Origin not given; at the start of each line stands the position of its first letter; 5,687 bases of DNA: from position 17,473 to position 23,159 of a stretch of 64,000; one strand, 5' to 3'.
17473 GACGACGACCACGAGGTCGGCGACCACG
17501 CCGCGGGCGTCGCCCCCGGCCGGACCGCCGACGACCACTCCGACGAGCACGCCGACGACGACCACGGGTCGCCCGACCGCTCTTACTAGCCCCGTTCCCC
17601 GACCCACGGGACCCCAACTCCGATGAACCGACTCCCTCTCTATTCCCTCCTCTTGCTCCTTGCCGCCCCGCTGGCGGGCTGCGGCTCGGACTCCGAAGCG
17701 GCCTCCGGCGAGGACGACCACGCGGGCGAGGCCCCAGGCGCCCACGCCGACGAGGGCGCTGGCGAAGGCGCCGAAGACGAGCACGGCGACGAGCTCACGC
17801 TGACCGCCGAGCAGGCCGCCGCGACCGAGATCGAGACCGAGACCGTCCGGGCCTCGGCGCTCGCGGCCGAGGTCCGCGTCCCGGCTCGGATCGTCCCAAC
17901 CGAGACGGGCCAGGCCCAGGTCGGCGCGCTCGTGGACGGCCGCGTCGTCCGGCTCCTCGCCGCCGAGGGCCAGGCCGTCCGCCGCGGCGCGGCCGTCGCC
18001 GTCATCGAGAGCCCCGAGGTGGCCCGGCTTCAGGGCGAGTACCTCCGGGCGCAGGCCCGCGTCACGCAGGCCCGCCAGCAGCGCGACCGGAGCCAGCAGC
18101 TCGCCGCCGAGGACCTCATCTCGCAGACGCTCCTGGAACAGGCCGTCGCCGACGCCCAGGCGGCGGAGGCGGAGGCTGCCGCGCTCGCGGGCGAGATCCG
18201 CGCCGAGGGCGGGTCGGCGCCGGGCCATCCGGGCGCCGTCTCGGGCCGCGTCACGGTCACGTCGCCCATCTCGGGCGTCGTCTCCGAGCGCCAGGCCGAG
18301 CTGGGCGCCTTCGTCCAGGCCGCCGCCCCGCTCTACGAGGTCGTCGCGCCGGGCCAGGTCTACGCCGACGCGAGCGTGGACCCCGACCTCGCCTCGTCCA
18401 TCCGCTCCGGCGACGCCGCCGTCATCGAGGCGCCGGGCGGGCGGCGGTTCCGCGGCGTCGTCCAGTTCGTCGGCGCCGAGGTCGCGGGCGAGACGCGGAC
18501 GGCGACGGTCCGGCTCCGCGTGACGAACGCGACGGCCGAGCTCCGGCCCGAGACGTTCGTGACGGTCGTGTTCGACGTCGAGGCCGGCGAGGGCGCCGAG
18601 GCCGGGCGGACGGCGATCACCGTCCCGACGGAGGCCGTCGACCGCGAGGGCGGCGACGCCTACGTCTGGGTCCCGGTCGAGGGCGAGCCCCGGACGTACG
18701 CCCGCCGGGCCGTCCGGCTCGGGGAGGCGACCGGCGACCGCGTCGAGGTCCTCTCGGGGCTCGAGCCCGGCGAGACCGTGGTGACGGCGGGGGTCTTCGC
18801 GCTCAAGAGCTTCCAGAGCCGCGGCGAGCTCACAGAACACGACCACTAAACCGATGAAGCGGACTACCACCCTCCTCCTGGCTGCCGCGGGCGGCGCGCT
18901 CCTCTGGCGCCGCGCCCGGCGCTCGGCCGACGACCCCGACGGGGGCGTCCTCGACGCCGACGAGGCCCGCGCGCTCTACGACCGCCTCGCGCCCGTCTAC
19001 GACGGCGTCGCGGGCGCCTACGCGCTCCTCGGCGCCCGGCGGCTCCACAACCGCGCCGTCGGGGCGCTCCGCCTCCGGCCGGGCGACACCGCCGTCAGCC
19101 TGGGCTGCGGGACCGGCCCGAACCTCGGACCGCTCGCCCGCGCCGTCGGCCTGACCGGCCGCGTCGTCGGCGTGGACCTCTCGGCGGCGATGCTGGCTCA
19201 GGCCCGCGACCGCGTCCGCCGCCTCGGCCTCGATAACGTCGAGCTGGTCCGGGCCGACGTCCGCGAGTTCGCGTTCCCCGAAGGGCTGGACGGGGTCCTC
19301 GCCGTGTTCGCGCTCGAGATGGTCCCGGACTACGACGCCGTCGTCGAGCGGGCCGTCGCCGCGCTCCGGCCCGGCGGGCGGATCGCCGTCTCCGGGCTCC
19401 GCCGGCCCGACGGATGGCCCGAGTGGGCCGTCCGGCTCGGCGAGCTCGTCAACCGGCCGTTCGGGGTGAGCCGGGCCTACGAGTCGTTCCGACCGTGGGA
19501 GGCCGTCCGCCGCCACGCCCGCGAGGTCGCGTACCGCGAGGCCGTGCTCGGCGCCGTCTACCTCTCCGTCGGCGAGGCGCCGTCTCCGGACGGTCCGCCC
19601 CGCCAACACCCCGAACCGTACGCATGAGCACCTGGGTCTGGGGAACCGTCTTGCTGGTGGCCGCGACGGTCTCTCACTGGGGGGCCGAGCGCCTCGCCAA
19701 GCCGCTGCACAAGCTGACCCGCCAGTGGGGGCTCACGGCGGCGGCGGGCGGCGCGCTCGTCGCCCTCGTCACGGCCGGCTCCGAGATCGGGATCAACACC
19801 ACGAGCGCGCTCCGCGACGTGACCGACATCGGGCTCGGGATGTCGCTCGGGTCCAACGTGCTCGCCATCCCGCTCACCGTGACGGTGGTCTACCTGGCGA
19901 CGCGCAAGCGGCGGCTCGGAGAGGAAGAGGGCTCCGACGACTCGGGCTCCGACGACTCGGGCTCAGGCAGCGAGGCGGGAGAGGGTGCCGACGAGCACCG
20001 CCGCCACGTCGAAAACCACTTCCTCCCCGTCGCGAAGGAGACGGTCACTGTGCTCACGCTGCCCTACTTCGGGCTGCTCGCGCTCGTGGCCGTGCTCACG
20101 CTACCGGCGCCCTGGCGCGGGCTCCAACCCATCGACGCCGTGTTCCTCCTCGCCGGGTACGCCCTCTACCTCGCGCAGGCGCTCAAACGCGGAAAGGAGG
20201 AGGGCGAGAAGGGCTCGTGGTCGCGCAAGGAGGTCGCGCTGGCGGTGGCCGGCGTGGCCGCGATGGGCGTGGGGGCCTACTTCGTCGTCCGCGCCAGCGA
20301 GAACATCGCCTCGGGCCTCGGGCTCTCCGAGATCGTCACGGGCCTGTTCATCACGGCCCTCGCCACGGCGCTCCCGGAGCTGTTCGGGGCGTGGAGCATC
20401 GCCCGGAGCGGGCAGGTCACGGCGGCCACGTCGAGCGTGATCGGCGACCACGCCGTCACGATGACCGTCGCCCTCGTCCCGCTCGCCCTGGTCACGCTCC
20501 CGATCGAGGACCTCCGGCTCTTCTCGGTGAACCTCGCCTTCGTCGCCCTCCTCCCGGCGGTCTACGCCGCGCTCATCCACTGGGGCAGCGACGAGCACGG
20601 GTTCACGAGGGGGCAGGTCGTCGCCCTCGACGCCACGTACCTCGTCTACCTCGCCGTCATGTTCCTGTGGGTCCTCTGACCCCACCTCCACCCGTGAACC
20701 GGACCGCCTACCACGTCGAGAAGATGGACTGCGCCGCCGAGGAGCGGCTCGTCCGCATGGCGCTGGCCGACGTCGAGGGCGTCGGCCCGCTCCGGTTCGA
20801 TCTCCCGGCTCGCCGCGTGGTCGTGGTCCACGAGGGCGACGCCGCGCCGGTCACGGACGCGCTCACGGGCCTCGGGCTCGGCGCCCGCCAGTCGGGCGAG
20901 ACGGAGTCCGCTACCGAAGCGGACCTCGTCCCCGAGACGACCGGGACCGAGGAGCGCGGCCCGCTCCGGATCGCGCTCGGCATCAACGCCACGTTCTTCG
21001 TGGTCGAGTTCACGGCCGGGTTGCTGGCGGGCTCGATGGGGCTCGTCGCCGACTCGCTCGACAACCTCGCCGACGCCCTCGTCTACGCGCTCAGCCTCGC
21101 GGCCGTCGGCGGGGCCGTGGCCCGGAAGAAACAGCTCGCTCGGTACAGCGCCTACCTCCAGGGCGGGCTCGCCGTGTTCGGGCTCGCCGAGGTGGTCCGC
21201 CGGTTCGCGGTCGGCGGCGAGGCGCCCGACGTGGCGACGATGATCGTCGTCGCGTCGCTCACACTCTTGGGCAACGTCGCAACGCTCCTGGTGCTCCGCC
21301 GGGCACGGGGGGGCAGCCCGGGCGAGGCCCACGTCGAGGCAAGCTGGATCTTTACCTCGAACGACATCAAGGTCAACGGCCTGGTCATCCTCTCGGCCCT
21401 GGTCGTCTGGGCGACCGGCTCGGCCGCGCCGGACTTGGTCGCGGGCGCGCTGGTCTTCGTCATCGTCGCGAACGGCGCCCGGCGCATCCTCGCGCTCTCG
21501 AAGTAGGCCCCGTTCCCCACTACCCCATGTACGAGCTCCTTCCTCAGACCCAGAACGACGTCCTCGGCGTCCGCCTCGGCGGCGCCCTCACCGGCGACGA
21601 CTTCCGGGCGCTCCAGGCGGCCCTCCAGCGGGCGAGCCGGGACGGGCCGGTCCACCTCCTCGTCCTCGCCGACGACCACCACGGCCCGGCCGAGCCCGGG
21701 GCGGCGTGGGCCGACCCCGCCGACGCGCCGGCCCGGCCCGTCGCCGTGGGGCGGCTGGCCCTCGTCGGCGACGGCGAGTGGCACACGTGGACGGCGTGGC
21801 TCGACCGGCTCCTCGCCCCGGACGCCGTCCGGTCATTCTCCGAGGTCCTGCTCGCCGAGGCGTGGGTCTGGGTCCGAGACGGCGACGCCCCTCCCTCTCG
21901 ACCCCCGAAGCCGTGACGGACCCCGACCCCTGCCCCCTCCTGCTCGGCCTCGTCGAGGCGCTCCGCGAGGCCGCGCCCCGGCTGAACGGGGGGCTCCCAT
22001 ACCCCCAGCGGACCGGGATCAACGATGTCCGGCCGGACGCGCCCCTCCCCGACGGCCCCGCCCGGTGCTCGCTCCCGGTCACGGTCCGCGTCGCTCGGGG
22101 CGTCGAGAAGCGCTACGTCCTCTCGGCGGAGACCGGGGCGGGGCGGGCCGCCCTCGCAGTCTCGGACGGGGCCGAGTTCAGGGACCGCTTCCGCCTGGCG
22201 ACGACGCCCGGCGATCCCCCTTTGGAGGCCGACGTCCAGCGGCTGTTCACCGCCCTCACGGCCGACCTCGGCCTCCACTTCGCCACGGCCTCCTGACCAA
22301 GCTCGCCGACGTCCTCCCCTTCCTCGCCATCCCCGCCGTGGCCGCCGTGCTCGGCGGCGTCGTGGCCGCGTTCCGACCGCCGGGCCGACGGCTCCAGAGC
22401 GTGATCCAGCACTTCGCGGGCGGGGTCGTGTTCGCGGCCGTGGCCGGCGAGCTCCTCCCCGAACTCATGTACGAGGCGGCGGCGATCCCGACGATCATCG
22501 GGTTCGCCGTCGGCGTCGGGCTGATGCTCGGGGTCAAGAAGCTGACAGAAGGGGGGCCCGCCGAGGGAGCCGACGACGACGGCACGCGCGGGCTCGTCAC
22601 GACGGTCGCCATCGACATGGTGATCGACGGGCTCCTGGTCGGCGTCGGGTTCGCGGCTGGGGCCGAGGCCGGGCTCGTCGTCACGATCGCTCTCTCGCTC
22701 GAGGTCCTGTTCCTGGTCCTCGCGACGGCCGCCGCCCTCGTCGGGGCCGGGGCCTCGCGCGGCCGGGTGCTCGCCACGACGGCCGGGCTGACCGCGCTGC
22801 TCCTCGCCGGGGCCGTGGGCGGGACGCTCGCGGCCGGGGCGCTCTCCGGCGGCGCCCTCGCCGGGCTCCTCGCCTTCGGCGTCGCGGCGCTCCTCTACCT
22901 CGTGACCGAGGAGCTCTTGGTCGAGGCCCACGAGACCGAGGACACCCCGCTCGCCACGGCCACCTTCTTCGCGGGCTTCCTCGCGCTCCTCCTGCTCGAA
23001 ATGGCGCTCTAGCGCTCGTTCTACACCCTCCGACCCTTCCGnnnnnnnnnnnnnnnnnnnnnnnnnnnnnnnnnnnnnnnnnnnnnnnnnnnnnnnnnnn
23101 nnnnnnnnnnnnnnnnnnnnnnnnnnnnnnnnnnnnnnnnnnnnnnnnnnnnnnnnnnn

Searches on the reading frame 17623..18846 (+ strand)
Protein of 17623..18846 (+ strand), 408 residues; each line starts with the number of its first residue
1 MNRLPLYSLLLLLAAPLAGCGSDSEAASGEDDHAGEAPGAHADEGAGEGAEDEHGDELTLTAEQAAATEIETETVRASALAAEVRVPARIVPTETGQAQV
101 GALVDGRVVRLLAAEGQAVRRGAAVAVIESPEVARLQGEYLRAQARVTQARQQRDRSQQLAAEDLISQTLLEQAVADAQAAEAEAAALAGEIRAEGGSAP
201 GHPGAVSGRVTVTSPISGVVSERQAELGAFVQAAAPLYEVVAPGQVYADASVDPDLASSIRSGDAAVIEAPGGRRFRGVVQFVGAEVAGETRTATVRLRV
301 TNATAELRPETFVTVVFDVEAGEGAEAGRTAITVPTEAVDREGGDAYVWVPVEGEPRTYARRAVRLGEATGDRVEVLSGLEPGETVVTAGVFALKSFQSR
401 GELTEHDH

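Call 15: search_protein_families(library=pfam, proteins=[window:17623-18846:+], max_evalue=0.001)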
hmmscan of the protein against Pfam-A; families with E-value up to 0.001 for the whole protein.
window:17623-18846:+ (408 aa): 2 families
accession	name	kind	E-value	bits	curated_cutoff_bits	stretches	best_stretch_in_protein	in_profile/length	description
PF16576.10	HlyD_D23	-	5.7e-33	114.4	30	1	80-313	2-214/214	Barrel-sandwich domain of CusB or HlyD membrane-fusion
PF13437.12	HlyD_3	-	2.2e-17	64.1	22.2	1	211-309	1-105/106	HlyD family secretion protein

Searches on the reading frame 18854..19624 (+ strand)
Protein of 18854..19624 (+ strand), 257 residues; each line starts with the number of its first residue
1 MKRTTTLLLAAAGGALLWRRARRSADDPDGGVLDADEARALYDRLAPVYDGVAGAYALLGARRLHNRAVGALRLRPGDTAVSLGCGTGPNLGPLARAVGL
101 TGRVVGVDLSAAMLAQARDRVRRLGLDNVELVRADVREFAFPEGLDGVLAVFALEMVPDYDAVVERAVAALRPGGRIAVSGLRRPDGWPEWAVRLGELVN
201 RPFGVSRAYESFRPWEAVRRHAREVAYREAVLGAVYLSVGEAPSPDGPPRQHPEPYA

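Call 15: search_protein_families(library=pfam, proteins=[window:18854-19624:+], max_evalue=0.001)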
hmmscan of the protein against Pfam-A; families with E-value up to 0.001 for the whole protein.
window:18854-19624:+ (257 aa): 10 families
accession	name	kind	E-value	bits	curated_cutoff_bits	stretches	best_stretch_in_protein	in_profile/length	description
PF13649.12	Methyltransf_25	-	2e-20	73.7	27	1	82-175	3-97/97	Methyltransferase domain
PF08241.18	Methyltransf_11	-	2.2e-17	63.9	21.2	1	82-178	2-94/95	Methyltransferase domain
PF08242.18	Methyltransf_12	-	7.3e-16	59.1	30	1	83-177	3-98/98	Methyltransferase domain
PF13847.12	Methyltransf_31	-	7.9e-15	55.2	27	1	76-182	3-112/145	Methyltransferase domain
PF01209.24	Ubie_methyltran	-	9.7e-15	55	20.1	1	42-179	13-151/233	ubiE/COQ5 methyltransferase family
PF13489.12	Methyltransf_23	-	3.2e-11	43.7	27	1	63-195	11-132/164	Methyltransferase domain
PF01135.25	PCMT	-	6.5e-10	39.6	20.3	1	60-137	57-134/210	Protein-L-isoaspartate(D-aspartate) O-methyltransferase (PCMT)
PF02353.26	CMAS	-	2.6e-07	30.7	27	1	67-182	53-167/273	Mycolic acid cyclopropane synthetase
PF08704.16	GCD14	-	1.3e-06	28.7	26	1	71-177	35-142/247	tRNA methyltransferase complex GCD14 subunit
PF00107.32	ADH_zinc_N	-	0.00016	22.1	31.8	1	92-185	7-91/129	Zinc-binding dehydrogenase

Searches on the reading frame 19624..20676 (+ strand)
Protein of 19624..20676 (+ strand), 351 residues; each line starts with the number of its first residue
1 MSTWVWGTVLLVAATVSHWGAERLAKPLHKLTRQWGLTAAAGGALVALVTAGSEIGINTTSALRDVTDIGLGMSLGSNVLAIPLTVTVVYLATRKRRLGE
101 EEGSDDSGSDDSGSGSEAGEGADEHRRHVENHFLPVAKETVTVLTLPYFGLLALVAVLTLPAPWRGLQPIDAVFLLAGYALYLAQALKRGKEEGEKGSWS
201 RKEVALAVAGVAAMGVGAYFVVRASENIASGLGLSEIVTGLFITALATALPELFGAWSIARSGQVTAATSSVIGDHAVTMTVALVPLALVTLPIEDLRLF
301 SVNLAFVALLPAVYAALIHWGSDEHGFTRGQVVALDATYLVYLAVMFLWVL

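Call 15: search_protein_families(library=pfam, proteins=[window:19624-20676:+], max_evalue=0.001)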
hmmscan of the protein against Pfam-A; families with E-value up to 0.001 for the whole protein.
window:19624-20676:+ (351 aa): 1 family
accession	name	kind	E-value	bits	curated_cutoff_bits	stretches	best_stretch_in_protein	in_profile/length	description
PF01699.29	Na_Ca_ex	-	6.1e-19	68.9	24.9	2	204-347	3-150/151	Sodium/calcium exchanger protein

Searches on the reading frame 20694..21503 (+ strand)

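Call 15: search_protein_families(library=pfam, proteins=[window:20694-21503:+], max_evalue=0.001)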
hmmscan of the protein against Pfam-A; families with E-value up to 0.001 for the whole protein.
window:20694-21503:+ (270 aa): 2 families
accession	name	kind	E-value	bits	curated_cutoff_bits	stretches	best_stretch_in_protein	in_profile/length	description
PF01545.26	Cation_efflux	-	3.8e-12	46.8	26.6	1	91-265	1-189/198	Cation efflux family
PF00403.32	HMA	-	5.7e-05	23.9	24.8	1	6-50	2-46/62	Heavy-metal-associated domain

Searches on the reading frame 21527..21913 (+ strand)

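Call 15: search_protein_families(library=pfam, proteins=[window:21527-21913:+], max_evalue=0.001)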
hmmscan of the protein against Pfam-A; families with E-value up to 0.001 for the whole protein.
window:21527-21913:+ (129 aa): 1 family
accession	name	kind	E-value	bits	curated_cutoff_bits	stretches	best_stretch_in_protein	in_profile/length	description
PF11964.13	SpoIIAA-like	-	6.8e-15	56.1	25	1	12-117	1-106/106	SpoIIAA-like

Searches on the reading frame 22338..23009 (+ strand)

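Call 15: search_protein_families(library=pfam, proteins=[window:22338-23009:+], max_evalue=0.001)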
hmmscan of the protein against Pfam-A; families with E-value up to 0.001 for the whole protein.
window:22338-23009:+ (224 aa): 1 family
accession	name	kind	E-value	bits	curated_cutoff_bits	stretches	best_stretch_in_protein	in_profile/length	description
PF02535.28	Zip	-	1.2e-06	28.5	35.1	1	90-220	185-322/323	ZIP Zinc transporter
